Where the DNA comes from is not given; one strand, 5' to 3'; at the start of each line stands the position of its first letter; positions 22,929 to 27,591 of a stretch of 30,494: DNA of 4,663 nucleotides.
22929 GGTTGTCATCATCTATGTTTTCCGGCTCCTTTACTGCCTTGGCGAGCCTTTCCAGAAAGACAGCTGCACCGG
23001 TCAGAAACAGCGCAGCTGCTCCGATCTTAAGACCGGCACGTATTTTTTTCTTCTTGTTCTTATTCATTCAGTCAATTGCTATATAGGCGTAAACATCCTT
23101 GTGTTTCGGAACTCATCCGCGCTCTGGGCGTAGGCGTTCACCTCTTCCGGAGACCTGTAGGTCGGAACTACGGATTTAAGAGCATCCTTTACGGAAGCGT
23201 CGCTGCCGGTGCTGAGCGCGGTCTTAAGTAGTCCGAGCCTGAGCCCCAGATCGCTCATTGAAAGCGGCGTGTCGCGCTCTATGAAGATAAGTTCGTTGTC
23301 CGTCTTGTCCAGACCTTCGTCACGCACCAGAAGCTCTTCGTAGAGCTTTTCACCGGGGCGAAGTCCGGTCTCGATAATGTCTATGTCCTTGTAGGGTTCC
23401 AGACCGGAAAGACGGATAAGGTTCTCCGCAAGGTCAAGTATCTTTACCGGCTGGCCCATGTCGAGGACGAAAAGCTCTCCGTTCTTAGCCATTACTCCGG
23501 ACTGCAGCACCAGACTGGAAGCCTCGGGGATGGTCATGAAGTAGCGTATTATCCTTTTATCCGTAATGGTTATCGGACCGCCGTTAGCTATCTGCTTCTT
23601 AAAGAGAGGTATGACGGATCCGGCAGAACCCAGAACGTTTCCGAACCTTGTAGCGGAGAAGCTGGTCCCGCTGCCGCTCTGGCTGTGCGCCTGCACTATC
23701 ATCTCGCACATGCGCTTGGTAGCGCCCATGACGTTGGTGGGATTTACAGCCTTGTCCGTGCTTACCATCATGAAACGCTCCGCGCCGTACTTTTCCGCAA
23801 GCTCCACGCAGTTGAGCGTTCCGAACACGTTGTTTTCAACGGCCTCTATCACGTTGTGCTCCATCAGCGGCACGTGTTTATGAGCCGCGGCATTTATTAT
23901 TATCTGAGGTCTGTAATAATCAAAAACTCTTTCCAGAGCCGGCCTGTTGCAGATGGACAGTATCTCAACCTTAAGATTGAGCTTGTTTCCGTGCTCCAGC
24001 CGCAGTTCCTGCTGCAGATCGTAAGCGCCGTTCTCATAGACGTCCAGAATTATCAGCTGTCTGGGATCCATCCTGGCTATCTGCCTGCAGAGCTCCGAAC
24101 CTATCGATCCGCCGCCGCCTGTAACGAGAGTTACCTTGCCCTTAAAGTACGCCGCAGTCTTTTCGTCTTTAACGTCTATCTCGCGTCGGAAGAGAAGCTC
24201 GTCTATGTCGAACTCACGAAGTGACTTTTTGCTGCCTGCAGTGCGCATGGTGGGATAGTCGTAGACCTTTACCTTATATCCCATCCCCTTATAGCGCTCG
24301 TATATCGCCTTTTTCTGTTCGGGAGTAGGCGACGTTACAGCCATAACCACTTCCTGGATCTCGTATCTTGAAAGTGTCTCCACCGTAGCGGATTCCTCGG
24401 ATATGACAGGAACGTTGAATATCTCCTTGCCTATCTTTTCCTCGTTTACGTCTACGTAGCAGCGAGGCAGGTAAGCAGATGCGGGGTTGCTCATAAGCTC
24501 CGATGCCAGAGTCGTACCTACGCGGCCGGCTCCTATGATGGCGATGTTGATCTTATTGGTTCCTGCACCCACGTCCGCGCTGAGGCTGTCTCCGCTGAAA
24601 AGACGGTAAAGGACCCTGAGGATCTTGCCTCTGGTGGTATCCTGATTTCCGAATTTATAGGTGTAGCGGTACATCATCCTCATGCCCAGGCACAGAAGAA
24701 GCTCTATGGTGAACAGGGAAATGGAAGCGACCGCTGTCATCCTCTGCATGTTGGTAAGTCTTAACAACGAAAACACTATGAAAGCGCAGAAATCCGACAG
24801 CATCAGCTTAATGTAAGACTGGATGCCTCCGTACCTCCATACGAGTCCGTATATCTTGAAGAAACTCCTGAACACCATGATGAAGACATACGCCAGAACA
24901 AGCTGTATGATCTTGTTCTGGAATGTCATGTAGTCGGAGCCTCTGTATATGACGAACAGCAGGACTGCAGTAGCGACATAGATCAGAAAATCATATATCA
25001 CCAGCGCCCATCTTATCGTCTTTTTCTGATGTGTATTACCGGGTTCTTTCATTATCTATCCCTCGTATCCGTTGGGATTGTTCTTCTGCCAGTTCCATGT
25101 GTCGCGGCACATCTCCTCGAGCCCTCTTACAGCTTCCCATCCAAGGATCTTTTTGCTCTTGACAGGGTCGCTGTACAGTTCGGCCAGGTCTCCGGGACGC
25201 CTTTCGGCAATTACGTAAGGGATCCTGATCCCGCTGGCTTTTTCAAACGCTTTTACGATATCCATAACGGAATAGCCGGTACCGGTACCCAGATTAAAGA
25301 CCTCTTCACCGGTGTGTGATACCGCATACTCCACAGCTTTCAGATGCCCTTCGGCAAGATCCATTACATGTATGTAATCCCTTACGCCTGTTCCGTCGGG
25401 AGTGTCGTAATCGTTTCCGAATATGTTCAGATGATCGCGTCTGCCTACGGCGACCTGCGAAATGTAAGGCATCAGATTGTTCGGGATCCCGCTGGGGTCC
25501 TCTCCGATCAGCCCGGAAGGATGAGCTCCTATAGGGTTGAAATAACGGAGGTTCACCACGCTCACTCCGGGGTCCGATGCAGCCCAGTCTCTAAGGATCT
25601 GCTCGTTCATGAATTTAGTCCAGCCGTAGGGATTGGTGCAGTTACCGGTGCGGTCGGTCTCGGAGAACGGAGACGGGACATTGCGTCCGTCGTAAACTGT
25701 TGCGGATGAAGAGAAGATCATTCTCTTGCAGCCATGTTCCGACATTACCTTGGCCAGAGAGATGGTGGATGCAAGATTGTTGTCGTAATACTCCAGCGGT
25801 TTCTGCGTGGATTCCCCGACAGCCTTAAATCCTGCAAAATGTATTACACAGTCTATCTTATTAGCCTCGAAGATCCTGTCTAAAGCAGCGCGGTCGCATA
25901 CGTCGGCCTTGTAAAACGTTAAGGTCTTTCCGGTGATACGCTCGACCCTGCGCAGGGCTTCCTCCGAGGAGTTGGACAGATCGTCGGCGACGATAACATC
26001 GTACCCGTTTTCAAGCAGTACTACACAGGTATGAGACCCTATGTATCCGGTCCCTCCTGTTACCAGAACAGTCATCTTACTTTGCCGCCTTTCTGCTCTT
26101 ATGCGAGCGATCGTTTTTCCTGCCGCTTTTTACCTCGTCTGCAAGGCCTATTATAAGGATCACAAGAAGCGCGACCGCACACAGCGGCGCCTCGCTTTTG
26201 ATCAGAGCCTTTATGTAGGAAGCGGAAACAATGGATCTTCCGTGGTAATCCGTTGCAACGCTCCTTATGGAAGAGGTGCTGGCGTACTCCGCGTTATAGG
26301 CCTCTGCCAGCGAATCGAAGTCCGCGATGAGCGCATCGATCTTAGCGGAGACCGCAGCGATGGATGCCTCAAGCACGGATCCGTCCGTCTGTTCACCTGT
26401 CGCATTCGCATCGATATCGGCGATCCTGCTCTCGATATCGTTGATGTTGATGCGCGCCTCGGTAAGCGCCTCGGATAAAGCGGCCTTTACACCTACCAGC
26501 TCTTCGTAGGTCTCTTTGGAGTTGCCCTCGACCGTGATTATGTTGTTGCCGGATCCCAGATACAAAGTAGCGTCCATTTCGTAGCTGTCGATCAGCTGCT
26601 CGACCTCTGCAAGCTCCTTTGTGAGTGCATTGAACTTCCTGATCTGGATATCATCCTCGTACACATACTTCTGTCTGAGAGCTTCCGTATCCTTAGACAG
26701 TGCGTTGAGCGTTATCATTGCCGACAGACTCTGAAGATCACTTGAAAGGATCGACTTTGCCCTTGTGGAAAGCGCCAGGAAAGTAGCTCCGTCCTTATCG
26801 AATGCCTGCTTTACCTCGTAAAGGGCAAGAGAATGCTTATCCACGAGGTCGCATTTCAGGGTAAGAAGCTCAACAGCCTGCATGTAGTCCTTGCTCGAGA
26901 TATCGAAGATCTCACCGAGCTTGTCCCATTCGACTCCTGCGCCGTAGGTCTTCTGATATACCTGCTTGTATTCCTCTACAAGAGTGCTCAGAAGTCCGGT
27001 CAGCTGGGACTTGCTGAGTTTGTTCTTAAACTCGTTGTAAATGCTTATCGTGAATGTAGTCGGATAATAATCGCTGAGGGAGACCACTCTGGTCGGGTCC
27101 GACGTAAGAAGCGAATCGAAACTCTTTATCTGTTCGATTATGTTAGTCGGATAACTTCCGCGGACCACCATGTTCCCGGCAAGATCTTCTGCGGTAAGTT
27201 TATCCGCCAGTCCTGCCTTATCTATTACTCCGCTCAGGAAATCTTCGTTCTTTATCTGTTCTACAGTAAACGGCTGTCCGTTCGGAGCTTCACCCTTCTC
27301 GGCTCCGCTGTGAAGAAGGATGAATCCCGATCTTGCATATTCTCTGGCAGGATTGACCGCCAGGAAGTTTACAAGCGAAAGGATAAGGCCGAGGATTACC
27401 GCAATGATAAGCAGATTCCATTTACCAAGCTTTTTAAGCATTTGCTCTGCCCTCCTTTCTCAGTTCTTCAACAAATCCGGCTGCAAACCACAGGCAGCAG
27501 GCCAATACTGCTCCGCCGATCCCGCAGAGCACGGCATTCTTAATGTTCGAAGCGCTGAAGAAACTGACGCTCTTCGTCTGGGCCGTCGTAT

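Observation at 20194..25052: Predicted zwitterionic (AATGal + phosphate) polysaccharide in a probable clostridial bacterium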

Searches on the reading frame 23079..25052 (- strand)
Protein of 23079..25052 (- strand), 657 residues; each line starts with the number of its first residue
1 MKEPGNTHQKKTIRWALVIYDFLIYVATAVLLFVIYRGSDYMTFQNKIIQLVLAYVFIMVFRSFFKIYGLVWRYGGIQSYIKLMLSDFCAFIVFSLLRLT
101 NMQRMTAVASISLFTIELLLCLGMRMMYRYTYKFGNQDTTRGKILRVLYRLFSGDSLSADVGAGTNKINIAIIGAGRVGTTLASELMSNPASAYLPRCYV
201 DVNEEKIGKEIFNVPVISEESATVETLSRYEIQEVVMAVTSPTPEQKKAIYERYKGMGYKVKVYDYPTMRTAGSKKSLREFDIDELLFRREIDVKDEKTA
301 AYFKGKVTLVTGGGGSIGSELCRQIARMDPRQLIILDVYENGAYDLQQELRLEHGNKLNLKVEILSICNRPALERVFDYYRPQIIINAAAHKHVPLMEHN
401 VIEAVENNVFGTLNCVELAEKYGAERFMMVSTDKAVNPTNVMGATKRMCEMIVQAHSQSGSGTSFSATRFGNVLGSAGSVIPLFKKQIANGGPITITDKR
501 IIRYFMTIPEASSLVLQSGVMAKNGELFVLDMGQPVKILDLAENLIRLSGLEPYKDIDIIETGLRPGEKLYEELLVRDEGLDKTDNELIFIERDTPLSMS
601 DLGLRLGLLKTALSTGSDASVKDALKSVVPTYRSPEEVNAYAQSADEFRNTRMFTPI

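Call 3: search_protein_families(library=pfam, proteins=[window:23079-25052:-])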
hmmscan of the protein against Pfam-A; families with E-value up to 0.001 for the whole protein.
window:23079-25052:- (657 aa): 9 families
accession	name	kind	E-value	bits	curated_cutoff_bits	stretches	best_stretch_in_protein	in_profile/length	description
PF02719.21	Polysacc_synt_2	-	2.4e-114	381.9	20.2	1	309-591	2-290/293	Polysaccharide biosynthesis protein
PF01370.27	Epimerase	-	3.5e-22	79.4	20.9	1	309-498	2-203/240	NAD dependent epimerase/dehydratase family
PF16363.11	GDP_Man_Dehyd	-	1.1e-14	55.1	27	1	309-434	1-131/332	GDP-mannose 4,6 dehydratase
PF04321.23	RmlD_sub_bind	-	2.1e-10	40.6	27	1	309-456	4-139/287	RmlD substrate binding domain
PF01073.25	3Beta_HSD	-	5e-07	29.5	22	1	309-439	1-123/280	3-beta hydroxysteroid dehydrogenase/isomerase family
PF02254.24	TrkA_N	-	1.1e-05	26.2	23.8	0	170-245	1-74/116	TrkA-N domain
PF07993.18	NAD_binding_4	-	1.5e-05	24.7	20.1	0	383-444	90-148/258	Male sterility protein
PF02629.25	CoA_binding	-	0.00017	22.7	22.3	1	166-252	2-82/97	CoA binding domain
PF00106.31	adh_short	-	0.00033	20.6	26.6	1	306-419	1-119/195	short chain dehydrogenase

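Call 5: search_protein_families(library=ncbifam, proteins=[window:23079-25052:-], max_evalue=0.00001)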
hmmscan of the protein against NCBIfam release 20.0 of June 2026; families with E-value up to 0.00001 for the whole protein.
window:23079-25052:- (657 aa): 14 families
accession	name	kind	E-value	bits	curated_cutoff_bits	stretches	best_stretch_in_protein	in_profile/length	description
TIGR03589.1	PseB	equivalog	1.2e-48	165.8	407.75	1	303-585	2-272/324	UDP-N-acetylglucosamine 4,6-dehydratase (inverting)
TIGR04130.1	FnlA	equivalog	2.6e-43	148.2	730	1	303-585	2-275/337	UDP-N-acetylglucosamine 4,6-dehydratase/5-epimerase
TIGR01179.1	galE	equivalog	3.6e-15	55.6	262.3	1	309-477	3-180/332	UDP-glucose 4-epimerase GalE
TIGR01181.1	dTDP_gluc_dehyt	equivalog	2.5e-13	49.8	365.1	1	308-548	2-260/321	dTDP-glucose 4,6-dehydratase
TIGR03025.1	EPS_sugtrans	subfamily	1.6e-11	44.1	295.55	1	147-265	105-222/445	exopolysaccharide biosynthesis polyprenyl glycosylphosphotransferase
NF007490.0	PRK10084.1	subfamily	5.5e-10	38.8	649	1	309-423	4-115/361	dTDP-glucose 4,6-dehydratase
NF007582.0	PRK10217.1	equivalog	2.5e-09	36.7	698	1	308-423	4-116/355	dTDP-glucose 4,6-dehydratase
TIGR03023.1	WcaJ_sugtrans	equivalog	2.7e-09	36.8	410.75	1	145-264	107-226/453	undecaprenyl-phosphate glucose phosphotransferase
TIGR01214.1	rmlD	equivalog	6.5e-09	35.3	224.05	1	309-455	3-137/285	dTDP-4-dehydrorhamnose reductase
NF007956.0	PRK10675.1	subfamily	6e-07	28.9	394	1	308-432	3-124/338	UDP-glucose 4-epimerase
NF006619.0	PRK09186.1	equivalog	6.6e-07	29.2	255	0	304-394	3-92/256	oxidoreductase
NF006190.0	PRK08324.1-4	equivalog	5.7e-06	24.7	1014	1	300-374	422-494/689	bifunctional aldolase/short-chain dehydrogenase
NF004825.0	PRK06181.1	equivalog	7e-06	25.5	215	0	302-417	3-124/268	SDR family oxidoreductase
TIGR02622.1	CDP_4_6_dhtase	equivalog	8.4e-06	25.1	278.45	0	303-438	2-135/352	CDP-glucose 4,6-dehydratase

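Call 33: search_solved_structures(query=window:23079-25052:-, max_evalue=1e-20)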
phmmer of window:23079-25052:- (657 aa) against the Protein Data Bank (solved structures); distinct sequences matched with E-value up to 1e-20: 12.
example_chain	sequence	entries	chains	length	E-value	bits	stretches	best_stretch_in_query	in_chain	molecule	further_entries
5bju_A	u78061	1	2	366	2.9e-86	293.6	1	279-633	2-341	WlaL protein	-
5bjw_A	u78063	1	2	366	1.1e-85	291.8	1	279-633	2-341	WlaL protein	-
5bjx_A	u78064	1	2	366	1.5e-85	291.3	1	279-633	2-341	WlaL protein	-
5bjy_A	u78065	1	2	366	1.9e-85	290.9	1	279-633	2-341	WlaL protein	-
5bjv_A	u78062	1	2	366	9.7e-85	288.6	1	279-633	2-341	WlaL protein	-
6bwc_A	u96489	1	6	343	1.9e-48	168.8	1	302-591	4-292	Polysaccharide biosynthesis protein CapD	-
4j2o_A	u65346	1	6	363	7.3e-42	147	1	301-585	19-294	UDP-N-acetylglucosamine 4,6-dehydratase/5-epimerase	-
2gn4_A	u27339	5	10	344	1.4e-38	136.2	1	306-592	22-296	UDP-GlcNAc C6 dehydratase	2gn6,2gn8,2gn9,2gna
3vvb_A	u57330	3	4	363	7.5e-34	120.5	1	300-581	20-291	CapE | Capsular polysaccharide synthesis enzyme Cap8E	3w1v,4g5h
3vvc_A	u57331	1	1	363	2.7e-33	118.7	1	300-581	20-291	Capsular polysaccharide synthesis enzyme Cap8E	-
3pvz_A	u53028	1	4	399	6.7e-30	107.5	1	284-554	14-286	UDP-N-acetylglucosamine 4,6-dehydratase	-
4tqg_A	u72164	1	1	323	1.4e-23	86.6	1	305-577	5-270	Putative dTDP-d-glucose 4 6-dehydratase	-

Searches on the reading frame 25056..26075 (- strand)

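Call 3: search_protein_families(library=pfam, proteins=[window:25056-26075:-])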
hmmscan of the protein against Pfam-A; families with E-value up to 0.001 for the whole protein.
window:25056-26075:- (339 aa): 10 families
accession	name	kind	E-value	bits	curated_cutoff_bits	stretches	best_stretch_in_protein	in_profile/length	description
PF01370.27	Epimerase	-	2.6e-57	194.5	20.9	1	3-263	1-240/240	NAD dependent epimerase/dehydratase family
PF16363.11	GDP_Man_Dehyd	-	4.4e-56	191.2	27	1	4-326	1-332/332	GDP-mannose 4,6 dehydratase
PF02719.21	Polysacc_synt_2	-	4e-17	62.8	20.2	1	3-184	1-174/293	Polysaccharide biosynthesis protein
PF04321.23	RmlD_sub_bind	-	6e-16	58.8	27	1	1-163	1-138/287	RmlD substrate binding domain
PF01073.25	3Beta_HSD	-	1.6e-13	50.7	22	1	4-160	1-156/280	3-beta hydroxysteroid dehydrogenase/isomerase family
PF00106.31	adh_short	-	3.3e-10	40.2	26.6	1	2-111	2-119/195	short chain dehydrogenase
PF07993.18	NAD_binding_4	-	6.3e-09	35.8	20.1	1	5-175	1-203/258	Male sterility protein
PF13460.12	NAD_binding_10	-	4e-08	33.8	27.2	1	7-143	1-115/184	NAD(P)H-binding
PF08659.16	KR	-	9e-08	32.7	22.6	1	2-114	2-126/180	KR domain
PF05368.20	NmrA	-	5e-07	30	27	1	2-126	4-109/298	NmrA-like family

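Call 5: search_protein_families(library=ncbifam, proteins=[window:25056-26075:-], max_evalue=0.00001)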
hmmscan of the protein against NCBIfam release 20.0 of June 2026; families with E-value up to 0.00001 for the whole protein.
window:25056-26075:- (339 aa): 35 families (the best 25 are shown)
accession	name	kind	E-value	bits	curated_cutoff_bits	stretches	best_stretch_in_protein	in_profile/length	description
NF007956.0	PRK10675.1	subfamily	5.8e-138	459.6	394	1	1-338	1-337/338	UDP-glucose 4-epimerase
TIGR01179.1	galE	equivalog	1.3e-134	448.2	262.3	1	3-336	2-331/332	UDP-glucose 4-epimerase GalE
TIGR02197.1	heptose_epim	equivalog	4.9e-29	101.5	274.6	1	3-282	1-261/316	ADP-glyceromanno-heptose 6-epimerase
TIGR01181.1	dTDP_gluc_dehyt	equivalog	7.3e-29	100.9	365.1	1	3-334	2-315/321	dTDP-glucose 4,6-dehydratase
TIGR04180.1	EDH_00030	hypoth_equivalog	1.5e-21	76.8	475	1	3-315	1-294/297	NAD-dependent 4,6-dehydratase LegB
TIGR02622.1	CDP_4_6_dhtase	equivalog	4.6e-20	72.1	278.45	1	2-166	6-170/352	CDP-glucose 4,6-dehydratase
NF007490.0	PRK10084.1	subfamily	1.4e-16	60.4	649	1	1-110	1-110/361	dTDP-glucose 4,6-dehydratase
TIGR03466.1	HpnA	hypoth_equivalog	2.2e-16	59.7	367.65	1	1-184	1-173/327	hopanoid-associated sugar epimerase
NF007582.0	PRK10217.1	equivalog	1.1e-15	57.6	698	1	2-277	3-266/355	dTDP-glucose 4,6-dehydratase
TIGR01214.1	rmlD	equivalog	5.7e-14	51.9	224.05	1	2-164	1-138/285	dTDP-4-dehydrorhamnose reductase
NF043036.1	ErythonDh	equivalog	3.9e-12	46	325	1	1-165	1-164/321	D-erythronate dehydrogenase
NF008360.0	PRK11150.1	equivalog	4.5e-12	45.8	452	1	3-276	2-249/310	ADP-glyceromanno-heptose 6-epimerase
NF042422.1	oxyalk_red_OleD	equivalog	5.9e-12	45.6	580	1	1-177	1-164/329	2-alkyl-3-oxoalkanoate reductase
NF045894.1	PKS_plus_SDR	equivalog_domain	3.6e-09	34.8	1740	1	2-126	1159-1295/1515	type I polyketide synthase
NF011728.1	PRK15181.1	equivalog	6.8e-09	35.2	760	1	4-329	19-336/348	Vi polysaccharide biosynthesis UDP-N-acetylglucosaminuronic acid C-4 epimerase TviC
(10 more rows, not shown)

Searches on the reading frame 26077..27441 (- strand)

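Call 3: search_protein_families(library=pfam, proteins=[window:26077-27441:-])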
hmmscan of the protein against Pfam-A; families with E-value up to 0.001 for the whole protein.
window:26077-27441:- (454 aa): 0 families

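Call 5: search_protein_families(library=ncbifam, proteins=[window:26077-27441:-], max_evalue=0.00001)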
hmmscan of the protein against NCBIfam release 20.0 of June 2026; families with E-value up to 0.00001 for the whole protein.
window:26077-27441:- (454 aa): 0 families

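Call 14: search_protein_families(library=pfam, proteins=[window:26077-27441:-], max_evalue=1)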
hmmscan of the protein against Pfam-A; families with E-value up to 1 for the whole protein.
window:26077-27441:- (454 aa): 5 families
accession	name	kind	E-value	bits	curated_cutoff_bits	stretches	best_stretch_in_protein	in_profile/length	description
PF13840.12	ACT_7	-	0.038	14.3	27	1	314-342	19-47/65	ACT domain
PF25475.1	DUF7903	-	0.064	12.6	26.5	1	136-212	136-210/357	Domain of unknown function (DUF7903)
PF19575.5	HTH_58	-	0.084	13.2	23.8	1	376-403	13-39/62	Helix-turn-helix domain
PF16326.10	ABC_tran_CTD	-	0.67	10.6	32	0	258-289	34-62/69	ABC transporter C-terminal domain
PF21019.4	Spectrin_3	-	0.68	10.8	24.4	1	245-284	11-51/68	Spectrin-like repeat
